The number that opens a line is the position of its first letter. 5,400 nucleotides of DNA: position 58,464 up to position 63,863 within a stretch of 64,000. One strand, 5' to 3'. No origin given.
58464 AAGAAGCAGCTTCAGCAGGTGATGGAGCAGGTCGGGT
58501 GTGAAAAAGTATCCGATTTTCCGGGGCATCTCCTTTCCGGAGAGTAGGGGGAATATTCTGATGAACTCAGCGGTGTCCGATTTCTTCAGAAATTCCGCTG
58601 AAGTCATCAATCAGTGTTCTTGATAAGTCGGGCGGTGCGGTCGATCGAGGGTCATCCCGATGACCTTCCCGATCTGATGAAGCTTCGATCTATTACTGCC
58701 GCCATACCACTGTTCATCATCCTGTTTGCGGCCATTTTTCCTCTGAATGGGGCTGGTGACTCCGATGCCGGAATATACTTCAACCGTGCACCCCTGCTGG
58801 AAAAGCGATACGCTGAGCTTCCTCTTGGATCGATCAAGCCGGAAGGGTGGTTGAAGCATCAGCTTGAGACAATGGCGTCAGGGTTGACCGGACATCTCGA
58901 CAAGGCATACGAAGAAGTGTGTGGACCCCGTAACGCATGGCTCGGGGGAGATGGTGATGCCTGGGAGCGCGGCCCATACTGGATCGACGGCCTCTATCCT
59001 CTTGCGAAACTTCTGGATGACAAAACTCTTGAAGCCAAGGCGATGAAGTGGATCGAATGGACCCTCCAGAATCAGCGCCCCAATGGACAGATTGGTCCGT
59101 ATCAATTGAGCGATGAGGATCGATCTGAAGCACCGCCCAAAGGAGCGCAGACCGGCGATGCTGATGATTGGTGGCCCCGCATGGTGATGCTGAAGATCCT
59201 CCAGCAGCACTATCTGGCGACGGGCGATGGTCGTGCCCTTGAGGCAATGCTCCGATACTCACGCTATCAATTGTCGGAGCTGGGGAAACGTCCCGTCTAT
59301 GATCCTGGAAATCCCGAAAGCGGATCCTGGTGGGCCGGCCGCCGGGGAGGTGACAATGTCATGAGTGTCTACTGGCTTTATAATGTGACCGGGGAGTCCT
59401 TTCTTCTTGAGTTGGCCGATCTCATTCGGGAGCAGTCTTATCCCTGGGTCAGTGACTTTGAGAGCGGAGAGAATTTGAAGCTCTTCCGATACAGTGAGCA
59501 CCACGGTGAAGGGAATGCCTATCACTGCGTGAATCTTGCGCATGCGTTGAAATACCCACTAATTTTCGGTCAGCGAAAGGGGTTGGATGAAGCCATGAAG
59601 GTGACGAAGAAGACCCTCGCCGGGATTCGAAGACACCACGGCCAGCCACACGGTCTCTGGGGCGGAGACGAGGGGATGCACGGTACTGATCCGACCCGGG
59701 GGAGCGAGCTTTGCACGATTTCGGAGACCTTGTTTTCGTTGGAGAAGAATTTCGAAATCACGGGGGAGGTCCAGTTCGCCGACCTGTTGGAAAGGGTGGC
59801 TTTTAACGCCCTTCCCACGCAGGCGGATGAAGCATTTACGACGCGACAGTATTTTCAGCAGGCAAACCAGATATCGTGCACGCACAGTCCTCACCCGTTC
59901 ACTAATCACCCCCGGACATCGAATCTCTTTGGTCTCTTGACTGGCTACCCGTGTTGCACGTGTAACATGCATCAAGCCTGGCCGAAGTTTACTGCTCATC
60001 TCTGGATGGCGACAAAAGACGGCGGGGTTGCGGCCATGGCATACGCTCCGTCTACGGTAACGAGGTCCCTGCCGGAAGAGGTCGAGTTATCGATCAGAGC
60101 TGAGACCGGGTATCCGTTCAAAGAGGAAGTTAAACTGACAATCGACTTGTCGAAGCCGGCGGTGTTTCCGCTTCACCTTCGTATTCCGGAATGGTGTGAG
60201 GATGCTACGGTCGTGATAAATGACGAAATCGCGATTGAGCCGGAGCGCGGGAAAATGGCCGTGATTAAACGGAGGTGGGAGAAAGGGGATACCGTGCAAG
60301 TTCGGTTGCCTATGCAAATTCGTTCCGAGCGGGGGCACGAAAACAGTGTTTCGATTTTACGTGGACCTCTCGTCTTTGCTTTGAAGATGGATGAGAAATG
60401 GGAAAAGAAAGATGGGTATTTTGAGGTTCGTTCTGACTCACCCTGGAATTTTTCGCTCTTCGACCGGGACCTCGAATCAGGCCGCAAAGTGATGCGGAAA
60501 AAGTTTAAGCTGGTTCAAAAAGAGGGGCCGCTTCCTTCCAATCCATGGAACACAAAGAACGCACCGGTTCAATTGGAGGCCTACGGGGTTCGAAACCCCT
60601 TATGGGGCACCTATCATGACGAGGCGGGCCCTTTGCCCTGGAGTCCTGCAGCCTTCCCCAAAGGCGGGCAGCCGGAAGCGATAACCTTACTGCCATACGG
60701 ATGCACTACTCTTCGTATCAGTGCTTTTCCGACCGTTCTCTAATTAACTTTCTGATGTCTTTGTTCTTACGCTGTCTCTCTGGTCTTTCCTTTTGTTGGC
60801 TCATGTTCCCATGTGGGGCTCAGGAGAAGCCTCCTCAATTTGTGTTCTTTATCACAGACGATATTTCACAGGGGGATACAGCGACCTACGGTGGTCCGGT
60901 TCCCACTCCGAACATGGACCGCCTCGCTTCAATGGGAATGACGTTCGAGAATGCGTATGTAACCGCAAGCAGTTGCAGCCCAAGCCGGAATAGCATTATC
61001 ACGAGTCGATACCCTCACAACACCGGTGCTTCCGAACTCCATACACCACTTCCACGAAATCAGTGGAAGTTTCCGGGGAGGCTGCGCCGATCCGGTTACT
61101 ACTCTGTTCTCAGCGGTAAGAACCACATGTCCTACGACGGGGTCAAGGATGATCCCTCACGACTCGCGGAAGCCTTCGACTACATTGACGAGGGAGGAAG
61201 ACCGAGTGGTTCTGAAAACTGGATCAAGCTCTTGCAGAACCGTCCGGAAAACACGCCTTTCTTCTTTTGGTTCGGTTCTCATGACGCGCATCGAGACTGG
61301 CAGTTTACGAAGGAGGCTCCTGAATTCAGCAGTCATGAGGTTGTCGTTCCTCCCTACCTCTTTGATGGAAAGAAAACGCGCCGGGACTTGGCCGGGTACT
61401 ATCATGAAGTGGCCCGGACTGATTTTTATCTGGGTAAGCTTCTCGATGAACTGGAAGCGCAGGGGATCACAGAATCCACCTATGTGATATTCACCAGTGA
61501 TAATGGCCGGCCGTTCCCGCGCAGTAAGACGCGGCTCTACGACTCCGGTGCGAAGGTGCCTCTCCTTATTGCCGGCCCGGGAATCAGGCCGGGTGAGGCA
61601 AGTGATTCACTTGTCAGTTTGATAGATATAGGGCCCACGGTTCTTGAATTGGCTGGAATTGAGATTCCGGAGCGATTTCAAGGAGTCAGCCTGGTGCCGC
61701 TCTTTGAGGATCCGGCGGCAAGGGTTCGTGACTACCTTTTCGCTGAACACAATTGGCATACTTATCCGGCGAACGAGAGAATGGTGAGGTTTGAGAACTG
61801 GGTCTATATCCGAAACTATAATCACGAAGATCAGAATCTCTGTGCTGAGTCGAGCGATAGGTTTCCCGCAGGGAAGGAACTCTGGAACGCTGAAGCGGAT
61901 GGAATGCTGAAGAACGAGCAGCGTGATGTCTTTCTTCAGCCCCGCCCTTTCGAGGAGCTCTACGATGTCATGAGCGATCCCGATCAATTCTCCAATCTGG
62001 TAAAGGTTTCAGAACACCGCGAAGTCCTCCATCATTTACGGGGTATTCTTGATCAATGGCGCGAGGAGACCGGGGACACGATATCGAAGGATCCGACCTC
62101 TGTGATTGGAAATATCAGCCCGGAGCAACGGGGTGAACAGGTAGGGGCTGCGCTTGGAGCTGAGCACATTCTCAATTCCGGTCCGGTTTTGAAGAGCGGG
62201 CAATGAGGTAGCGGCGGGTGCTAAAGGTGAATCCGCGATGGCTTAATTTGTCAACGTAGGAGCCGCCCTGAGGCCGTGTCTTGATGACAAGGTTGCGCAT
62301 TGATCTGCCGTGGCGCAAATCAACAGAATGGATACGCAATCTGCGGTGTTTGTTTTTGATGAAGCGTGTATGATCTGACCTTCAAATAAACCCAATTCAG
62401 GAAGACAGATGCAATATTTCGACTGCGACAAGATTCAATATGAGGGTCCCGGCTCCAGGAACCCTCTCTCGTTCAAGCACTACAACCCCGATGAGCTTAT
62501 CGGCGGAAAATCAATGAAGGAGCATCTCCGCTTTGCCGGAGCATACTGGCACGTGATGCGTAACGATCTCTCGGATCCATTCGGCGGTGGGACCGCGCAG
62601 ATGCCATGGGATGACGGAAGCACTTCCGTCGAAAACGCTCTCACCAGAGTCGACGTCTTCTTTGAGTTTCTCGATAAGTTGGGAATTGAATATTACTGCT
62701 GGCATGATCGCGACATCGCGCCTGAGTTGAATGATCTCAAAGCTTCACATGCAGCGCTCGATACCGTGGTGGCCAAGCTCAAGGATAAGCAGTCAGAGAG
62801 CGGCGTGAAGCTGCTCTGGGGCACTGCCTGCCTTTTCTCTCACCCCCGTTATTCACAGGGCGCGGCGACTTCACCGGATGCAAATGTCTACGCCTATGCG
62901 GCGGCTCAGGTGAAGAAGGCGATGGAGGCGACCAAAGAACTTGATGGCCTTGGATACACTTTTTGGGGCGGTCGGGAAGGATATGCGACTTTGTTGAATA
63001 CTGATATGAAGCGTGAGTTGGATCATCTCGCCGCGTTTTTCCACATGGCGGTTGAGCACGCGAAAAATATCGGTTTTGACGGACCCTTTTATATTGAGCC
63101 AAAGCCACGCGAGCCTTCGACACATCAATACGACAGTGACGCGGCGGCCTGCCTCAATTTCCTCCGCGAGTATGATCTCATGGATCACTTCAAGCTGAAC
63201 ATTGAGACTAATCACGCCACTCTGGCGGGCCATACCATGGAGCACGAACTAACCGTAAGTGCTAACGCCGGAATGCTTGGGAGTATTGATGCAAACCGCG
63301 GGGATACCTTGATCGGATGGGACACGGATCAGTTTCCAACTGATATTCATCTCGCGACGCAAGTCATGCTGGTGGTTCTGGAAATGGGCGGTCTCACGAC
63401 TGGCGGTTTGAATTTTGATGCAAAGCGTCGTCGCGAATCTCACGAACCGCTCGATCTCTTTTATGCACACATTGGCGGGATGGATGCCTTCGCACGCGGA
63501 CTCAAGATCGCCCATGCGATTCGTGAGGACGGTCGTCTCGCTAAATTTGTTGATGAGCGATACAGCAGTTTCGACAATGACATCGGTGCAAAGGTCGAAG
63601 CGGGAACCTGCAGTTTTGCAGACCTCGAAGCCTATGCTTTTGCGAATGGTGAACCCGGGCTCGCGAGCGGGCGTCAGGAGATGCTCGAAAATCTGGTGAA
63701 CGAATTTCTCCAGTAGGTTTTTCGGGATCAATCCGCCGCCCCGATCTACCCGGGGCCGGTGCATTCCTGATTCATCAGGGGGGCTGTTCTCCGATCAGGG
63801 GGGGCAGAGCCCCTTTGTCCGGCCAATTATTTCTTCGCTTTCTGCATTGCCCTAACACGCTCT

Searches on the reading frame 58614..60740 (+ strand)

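Call 33: search_protein_families(library=pfam, proteins=[window:58614-60740:+], max_evalue=0.001)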
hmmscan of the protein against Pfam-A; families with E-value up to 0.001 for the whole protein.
window:58614-60740:+ (709 aa): 2 families
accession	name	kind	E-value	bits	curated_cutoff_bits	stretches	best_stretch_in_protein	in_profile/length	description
PF07944.18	Beta-AFase-like_GH127_cat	-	7.3e-21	75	24.9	1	122-460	62-375/376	Beta-L-arabinofuranosidase, GH127 catalytic domain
PF20736.2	Glyco_hydro127M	-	5.1e-19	68.6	24.2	1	472-567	2-95/95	Beta-L-arabinofuranosidase, GH127 middle domain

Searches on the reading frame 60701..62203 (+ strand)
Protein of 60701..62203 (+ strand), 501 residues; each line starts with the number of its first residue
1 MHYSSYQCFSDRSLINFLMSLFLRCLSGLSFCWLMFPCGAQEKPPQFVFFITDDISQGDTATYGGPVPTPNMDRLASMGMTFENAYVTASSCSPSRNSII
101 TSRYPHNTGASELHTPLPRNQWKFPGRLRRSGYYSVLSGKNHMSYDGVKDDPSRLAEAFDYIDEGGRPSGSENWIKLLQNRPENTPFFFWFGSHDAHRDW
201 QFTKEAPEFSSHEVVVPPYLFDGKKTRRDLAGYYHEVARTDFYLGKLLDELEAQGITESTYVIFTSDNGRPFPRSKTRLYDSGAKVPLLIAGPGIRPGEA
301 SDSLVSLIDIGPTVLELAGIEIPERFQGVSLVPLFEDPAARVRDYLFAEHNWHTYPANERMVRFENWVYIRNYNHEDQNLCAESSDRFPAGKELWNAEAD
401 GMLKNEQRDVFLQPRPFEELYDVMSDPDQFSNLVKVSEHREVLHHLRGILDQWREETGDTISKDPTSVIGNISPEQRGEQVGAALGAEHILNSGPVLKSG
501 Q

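Call 33: search_protein_families(library=pfam, proteins=[window:60701-62203:+], max_evalue=0.001)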
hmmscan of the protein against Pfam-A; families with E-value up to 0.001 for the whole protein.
window:60701-62203:+ (501 aa): 4 families
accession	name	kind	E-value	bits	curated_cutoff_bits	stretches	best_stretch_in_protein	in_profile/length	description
PF00884.28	Sulfatase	-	1.5e-43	149.7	25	1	45-320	1-301/301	Sulfatase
PF16347.10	SGSH_C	-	1e-17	65.1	29.3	1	276-375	8-112/154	N-sulphoglucosamine sulphohydrolase, C-terminal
PF01663.27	Phosphodiest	-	2.2e-05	24.7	23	0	235-269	186-220/342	Type I phosphodiesterase / nucleotide pyrophosphatase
PF01676.23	Metalloenzyme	-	0.0002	21.4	24.3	0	227-321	163-251/252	Metalloenzyme superfamily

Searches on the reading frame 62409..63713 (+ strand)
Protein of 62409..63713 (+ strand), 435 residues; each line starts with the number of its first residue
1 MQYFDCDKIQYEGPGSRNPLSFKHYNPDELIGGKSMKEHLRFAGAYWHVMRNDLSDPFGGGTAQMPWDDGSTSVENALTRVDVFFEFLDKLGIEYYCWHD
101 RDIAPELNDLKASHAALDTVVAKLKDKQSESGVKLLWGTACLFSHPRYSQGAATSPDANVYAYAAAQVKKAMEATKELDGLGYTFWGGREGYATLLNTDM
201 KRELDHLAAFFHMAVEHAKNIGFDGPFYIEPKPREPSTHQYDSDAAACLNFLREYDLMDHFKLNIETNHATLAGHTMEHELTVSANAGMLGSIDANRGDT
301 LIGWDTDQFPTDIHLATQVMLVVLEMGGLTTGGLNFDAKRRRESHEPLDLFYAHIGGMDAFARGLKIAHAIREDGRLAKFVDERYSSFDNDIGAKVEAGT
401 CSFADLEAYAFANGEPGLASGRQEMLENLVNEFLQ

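Call 33: search_protein_families(library=pfam, proteins=[window:62409-63713:+], max_evalue=0.001)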
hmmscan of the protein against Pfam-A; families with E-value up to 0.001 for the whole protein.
window:62409-63713:+ (435 aa): 1 family
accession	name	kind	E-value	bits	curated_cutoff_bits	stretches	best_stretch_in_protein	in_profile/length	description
PF01261.30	AP_endonuc_2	-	4.8e-09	36.7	31.1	1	92-282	11-174/249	Xylose isomerase-like TIM barrel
